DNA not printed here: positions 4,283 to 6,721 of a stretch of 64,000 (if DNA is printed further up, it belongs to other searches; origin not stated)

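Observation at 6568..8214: Thiolase and DUF35 genes translationally coupled to hydantoinase A/B: a predicted ATP-dependent ring-opening or carboxylation step plus a thiolytic step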

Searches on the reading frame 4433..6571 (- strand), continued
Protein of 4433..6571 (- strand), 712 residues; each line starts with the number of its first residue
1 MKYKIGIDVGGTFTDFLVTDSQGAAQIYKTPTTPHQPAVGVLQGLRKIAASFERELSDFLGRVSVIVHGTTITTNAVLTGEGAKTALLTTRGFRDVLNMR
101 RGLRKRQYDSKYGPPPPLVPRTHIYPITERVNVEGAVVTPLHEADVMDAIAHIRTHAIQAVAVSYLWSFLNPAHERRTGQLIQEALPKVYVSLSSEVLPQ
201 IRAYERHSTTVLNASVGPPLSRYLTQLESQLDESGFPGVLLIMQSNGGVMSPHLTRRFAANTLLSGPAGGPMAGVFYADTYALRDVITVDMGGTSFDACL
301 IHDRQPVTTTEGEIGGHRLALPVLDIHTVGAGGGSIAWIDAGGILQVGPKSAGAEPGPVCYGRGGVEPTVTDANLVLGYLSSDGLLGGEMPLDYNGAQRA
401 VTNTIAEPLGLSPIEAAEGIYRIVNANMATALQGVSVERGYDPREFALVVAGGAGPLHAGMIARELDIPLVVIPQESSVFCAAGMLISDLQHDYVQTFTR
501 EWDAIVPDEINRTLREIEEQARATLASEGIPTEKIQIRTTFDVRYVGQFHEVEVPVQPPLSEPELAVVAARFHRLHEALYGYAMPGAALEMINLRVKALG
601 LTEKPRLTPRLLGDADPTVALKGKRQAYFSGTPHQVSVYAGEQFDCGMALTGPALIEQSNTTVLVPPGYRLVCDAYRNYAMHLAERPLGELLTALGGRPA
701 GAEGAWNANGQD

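Call 23: find_encoding_contigs(protein=P0026, flank=8000, max_places=1)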
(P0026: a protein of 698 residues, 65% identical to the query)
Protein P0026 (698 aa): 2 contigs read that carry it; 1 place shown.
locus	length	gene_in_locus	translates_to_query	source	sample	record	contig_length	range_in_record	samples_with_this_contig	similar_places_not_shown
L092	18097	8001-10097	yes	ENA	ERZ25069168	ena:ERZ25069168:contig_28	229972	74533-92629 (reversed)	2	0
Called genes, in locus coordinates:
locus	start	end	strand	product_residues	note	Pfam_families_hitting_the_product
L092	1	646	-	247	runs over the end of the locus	-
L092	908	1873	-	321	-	PF01548:DEDD_Tnp_IS110, PF02371:Transposase_20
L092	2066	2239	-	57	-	-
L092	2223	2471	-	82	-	PF01042:Ribonuc_L-PSP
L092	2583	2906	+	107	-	PF01527:HTH_Tnp_1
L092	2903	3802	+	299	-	PF13276:HTH_21, PF00665:rve, PF13333:rve_2 (faint), PF13683:rve_3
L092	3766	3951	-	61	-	-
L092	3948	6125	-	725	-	PF20256:MoCoBD_2, PF02738:MoCoBD_1, PF20256:MoCoBD_2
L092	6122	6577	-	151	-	PF00111:Fer2 (weak), PF01799:Fer2_2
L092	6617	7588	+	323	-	PF04307:YdjM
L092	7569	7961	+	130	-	-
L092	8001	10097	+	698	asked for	PF05378:Hydant_A_N, PF01968:Hydantoinase_A, PF19278:Hydant_A_C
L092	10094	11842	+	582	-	PF02538:Hydantoinase_B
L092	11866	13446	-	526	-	PF01565:FAD_binding_4, PF02913:FAD-oxidase_C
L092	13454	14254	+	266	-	-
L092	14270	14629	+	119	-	-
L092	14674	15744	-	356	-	PF00753:Lactamase_B, PF00581:Rhodanese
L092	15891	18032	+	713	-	PF00672:HAMP, PF07228:SpoIIE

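Call 34: search_solved_structures(query=window:4433-6571:-, max_evalue=1e-140, show_alignments=1)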
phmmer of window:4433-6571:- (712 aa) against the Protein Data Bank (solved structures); distinct sequences matched with E-value up to 1e-140: 2.
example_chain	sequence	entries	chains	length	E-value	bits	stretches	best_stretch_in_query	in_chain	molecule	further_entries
6yra_A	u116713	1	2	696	3.8e-165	554.4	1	2-680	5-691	5-oxoprolinase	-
7hk5_A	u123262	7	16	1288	1.4e-145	489.7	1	4-678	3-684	N-methylhydantoinase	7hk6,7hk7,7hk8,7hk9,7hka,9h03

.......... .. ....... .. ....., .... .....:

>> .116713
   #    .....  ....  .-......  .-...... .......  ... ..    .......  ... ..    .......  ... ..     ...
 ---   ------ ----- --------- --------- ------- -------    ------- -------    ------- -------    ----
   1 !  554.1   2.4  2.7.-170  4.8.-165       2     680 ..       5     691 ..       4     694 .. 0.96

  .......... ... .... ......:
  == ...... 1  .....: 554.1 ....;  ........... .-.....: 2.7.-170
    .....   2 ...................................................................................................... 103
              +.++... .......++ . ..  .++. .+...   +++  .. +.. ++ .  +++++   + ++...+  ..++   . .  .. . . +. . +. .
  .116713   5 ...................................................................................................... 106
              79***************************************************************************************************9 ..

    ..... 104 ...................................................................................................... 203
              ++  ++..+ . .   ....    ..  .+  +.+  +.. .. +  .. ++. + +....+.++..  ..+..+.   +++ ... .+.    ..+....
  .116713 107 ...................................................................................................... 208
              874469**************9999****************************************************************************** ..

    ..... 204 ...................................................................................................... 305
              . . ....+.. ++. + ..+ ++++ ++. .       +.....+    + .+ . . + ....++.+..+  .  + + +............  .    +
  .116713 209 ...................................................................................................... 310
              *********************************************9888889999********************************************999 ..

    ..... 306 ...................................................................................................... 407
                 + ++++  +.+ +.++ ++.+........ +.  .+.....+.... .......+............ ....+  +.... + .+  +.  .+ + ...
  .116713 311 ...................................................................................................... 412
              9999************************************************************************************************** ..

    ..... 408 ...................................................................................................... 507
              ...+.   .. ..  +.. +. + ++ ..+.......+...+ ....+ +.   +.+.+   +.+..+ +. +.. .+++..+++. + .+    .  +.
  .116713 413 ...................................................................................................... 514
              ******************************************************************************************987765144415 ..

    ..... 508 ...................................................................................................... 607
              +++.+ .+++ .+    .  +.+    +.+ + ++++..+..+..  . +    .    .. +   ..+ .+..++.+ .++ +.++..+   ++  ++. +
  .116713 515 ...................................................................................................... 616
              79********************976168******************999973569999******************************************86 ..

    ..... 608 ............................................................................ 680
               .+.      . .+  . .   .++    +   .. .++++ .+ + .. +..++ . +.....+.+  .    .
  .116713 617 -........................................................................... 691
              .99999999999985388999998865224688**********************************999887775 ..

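Call 53: find_encoding_contigs(protein=P0023, flank=7000, max_places=1)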
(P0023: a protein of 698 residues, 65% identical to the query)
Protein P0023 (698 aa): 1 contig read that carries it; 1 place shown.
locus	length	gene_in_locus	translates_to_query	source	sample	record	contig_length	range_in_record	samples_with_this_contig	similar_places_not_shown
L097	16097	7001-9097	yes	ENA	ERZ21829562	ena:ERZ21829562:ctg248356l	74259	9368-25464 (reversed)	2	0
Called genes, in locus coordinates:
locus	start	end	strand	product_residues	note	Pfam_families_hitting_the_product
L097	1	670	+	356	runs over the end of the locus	PF13384:HTH_23 (weak), PF13551:HTH_29 (weak), PF13565:HTH_32 (weak), PF13592:HTH_33, PF13358:DDE_3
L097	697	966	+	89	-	-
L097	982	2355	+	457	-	PF20695:UbiD_N, PF01977:UbiD, PF20696:UbiD_C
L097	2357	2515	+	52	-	-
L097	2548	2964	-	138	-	PF01042:Ribonuc_L-PSP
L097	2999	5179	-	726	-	PF20256:MoCoBD_2, PF02738:MoCoBD_1, PF20256:MoCoBD_2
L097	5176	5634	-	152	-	PF00111:Fer2, PF13085:Fer2_3 (weak), PF01799:Fer2_2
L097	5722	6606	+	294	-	PF04307:YdjM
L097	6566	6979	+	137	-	-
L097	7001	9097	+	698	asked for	PF05378:Hydant_A_N, PF01968:Hydantoinase_A, PF19278:Hydant_A_C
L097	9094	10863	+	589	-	PF02538:Hydantoinase_B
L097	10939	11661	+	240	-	-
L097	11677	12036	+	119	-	-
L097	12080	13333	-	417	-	PF12832:MFS_1_like (faint), PF07690:MFS_1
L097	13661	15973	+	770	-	PF01315:Ald_Xan_dh_C, PF02738:MoCoBD_1, PF20256:MoCoBD_2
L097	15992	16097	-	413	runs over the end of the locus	PF07690:MFS_1, PF06779:MFS_4 (faint)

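Call 54: find_encoding_contigs(protein=P0029, flank=7000, max_places=1)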
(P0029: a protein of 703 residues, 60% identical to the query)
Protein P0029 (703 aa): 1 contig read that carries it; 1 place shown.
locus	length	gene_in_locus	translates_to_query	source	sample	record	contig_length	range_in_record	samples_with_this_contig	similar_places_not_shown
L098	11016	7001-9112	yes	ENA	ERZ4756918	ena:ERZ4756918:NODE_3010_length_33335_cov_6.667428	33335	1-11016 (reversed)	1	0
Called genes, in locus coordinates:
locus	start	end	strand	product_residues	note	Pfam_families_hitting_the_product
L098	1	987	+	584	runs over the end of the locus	PF02730:AFOR_N, PF01314:AFOR_C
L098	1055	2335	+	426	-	PF00890:FAD_binding_2 (faint), PF01266:DAO (faint), PF03486:HI0933_like (faint), PF07992:Pyr_redox_2, PF13241:NAD_binding_7 (faint), PF13738:Pyr_redox_3 (faint), PF00070:Pyr_redox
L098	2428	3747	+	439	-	PF00037:Fer4 (faint), PF12797:Fer4_2 (faint), PF12837:Fer4_6 (faint), PF12838:Fer4_7 (weak), PF13187:Fer4_9 (weak), PF13237:Fer4_10 (weak), PF13247:Fer4_11, PF02775:TPP_enzyme_C, +1 more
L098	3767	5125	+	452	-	PF01979:Amidohydro_1, PF07969:Amidohydro_3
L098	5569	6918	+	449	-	PF01180:DHO_dh (faint), PF14697:Fer4_21 (faint)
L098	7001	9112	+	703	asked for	PF05378:Hydant_A_N, PF01968:Hydantoinase_A, PF19278:Hydant_A_C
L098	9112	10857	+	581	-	PF02538:Hydantoinase_B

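Call 55: find_encoding_contigs(protein=P0053, flank=7000, max_places=1)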
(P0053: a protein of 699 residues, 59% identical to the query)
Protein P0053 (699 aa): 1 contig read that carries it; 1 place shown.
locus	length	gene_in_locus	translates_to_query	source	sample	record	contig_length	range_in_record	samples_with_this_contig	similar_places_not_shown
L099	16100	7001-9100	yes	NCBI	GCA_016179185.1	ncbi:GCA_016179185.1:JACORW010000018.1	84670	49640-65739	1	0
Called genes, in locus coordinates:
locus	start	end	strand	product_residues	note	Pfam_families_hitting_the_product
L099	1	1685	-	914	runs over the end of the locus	PF00384:Molybdopterin, PF01568:Molydop_binding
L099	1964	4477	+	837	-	PF07715:Plug, PF00593:TonB_dep_Rec_b-barrel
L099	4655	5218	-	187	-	PF13463:HTH_27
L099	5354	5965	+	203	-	-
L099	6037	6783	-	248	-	PF01177:Asp_Glu_race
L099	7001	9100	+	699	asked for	PF05378:Hydant_A_N, PF01968:Hydantoinase_A, PF19278:Hydant_A_C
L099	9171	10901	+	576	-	PF02538:Hydantoinase_B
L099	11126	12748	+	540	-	PF01642:MM_CoA_mutase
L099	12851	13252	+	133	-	PF02310:B12-binding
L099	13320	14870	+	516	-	PF00501:AMP-binding, PF13193:AMP-binding_C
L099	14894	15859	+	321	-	PF03308:MeaB, PF00005:ABC_tran (faint), PF02492:cobW (faint)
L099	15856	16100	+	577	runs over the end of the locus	PF02771:Acyl-CoA_dh_N, PF02770:Acyl-CoA_dh_M, PF00441:Acyl-CoA_dh_1, PF22924:ACOX_C_alpha1 (weak), PF08028:Acyl-CoA_dh_2 (weak), PF12806:Acyl-CoA_dh_C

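Call 78: search_protein_families(library=pfam, proteins=[L009:13904-14257:+, L009:15302-17608:-, L009:17624-18055:+], max_evalue=0.01)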
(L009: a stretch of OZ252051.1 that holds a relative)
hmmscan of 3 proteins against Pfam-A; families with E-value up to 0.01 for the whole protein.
L009:13904-14257:+ (117 aa): 0 families

L009:15302-17608:- (768 aa): 0 families

L009:17624-18055:+ (143 aa): 0 families
